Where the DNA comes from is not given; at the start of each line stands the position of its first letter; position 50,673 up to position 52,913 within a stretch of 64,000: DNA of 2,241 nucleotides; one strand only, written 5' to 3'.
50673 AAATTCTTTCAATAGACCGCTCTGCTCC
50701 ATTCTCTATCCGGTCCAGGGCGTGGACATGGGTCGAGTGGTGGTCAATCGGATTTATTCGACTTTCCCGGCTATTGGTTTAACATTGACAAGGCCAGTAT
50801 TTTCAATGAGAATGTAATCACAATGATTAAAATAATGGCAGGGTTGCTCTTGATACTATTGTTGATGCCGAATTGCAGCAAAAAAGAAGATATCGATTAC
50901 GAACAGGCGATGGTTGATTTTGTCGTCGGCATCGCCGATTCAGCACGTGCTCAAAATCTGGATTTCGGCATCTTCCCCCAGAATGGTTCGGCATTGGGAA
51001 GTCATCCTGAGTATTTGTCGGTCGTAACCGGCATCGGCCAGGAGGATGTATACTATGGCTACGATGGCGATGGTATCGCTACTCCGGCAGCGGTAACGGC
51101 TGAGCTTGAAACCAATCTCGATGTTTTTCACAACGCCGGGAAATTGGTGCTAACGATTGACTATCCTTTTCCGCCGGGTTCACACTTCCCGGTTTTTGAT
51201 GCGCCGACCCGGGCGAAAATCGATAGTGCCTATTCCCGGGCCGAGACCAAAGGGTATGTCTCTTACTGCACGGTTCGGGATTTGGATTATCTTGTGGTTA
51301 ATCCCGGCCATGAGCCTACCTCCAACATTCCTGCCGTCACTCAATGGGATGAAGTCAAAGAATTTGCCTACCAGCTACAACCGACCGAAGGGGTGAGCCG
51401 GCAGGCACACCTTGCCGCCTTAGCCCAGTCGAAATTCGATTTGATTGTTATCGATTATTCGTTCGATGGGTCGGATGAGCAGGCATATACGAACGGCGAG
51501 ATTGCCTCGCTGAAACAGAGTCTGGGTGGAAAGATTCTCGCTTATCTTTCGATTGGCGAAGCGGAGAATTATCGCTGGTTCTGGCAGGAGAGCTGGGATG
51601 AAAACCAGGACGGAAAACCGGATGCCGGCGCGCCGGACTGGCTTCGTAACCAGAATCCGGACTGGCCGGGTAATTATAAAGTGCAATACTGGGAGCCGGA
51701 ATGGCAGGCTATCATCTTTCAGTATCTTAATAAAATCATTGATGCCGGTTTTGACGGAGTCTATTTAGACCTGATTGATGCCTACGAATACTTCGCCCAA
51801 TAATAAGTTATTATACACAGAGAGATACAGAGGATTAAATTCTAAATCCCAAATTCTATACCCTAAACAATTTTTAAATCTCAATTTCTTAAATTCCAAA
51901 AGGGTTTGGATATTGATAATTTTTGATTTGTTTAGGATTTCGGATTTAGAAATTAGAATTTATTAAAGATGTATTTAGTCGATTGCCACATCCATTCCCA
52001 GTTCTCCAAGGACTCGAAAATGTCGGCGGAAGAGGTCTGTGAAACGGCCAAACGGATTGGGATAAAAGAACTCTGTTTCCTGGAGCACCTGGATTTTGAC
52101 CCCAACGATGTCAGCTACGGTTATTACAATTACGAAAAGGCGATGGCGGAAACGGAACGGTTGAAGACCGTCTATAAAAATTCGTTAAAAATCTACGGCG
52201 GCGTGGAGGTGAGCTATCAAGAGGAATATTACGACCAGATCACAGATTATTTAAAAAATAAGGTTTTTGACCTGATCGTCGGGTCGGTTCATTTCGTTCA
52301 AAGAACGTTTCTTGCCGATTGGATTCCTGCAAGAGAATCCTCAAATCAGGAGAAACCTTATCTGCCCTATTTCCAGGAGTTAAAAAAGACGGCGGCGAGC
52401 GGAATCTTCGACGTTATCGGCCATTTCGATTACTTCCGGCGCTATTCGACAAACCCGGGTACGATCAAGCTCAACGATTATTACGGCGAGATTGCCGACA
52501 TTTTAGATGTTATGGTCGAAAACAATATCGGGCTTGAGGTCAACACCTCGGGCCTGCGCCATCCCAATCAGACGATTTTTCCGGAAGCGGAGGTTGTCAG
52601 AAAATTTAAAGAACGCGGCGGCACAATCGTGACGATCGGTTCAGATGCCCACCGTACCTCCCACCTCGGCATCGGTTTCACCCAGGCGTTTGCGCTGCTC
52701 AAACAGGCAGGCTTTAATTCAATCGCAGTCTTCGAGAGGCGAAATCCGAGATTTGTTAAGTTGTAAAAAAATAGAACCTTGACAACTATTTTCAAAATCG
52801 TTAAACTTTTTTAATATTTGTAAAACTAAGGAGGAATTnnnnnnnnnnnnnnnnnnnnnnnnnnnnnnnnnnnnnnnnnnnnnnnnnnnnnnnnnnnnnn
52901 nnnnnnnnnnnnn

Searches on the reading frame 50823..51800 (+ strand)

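Call 10: search_protein_families(library=pfam, proteins=[window:50823-51800:+], max_evalue=0.1)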
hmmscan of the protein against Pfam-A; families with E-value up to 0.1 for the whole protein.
window:50823-51800:+ (326 aa): 2 families
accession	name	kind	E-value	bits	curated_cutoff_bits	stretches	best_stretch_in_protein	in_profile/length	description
PF03537.19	Glyco_hydro_114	-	2.2e-21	76.6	27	2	181-322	2-119/231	Glycoside-hydrolase family GH114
PF14885.12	GHL15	-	0.0096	16.3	27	1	237-317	8-96/271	Hypothetical glycosyl hydrolase family 15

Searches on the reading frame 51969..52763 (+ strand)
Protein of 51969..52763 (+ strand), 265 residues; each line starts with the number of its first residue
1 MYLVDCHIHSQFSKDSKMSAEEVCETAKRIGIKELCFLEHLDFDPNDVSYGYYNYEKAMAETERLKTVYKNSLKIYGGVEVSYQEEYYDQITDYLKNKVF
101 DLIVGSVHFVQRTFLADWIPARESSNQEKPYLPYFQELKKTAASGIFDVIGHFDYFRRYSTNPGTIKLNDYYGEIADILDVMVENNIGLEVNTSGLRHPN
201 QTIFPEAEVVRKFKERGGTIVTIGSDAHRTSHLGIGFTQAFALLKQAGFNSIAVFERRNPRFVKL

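Call 10: search_protein_families(library=pfam, proteins=[window:51969-52763:+], max_evalue=0.1)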
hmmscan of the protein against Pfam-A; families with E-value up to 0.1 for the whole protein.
window:51969-52763:+ (265 aa): 3 families
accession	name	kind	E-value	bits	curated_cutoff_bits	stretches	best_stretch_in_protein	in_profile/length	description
PF02811.25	PHP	-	2.3e-25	90.2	26.4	1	5-194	1-164/164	PHP domain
PF19567.5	CpsB_CapC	-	0.0056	16.6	27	1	17-92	19-92/234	Capsular polysaccharide synthesis, CpsB/CapC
PF13263.12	PHP_C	-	0.071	13.1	21.3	0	211-239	8-36/56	PHP-associated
